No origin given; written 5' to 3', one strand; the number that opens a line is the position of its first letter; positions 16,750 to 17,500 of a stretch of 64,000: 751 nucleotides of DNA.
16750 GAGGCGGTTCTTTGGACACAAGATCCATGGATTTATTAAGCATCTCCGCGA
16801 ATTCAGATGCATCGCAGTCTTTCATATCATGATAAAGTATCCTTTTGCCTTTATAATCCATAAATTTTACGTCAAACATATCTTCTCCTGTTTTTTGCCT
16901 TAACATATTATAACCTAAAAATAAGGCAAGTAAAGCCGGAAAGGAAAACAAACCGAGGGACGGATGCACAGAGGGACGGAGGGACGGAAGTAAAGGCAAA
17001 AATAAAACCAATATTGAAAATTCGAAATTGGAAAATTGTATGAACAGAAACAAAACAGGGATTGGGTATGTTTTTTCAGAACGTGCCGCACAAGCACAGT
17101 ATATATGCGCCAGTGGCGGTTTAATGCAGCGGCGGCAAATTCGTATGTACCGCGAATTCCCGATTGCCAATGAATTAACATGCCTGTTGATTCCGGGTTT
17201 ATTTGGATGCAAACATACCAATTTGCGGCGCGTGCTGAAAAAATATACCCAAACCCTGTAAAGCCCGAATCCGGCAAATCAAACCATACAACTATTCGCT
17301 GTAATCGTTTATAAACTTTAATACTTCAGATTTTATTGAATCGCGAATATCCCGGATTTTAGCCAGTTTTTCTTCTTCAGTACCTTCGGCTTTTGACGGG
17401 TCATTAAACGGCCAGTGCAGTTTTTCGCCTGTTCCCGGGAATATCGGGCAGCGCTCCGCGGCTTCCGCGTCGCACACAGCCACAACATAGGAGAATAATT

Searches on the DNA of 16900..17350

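Call 70: search_rna_families(source=window, start=16900, end=17350, threshold=evalue, max_evalue=1)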
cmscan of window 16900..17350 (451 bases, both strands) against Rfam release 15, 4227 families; matches with E-value up to 1: 0.
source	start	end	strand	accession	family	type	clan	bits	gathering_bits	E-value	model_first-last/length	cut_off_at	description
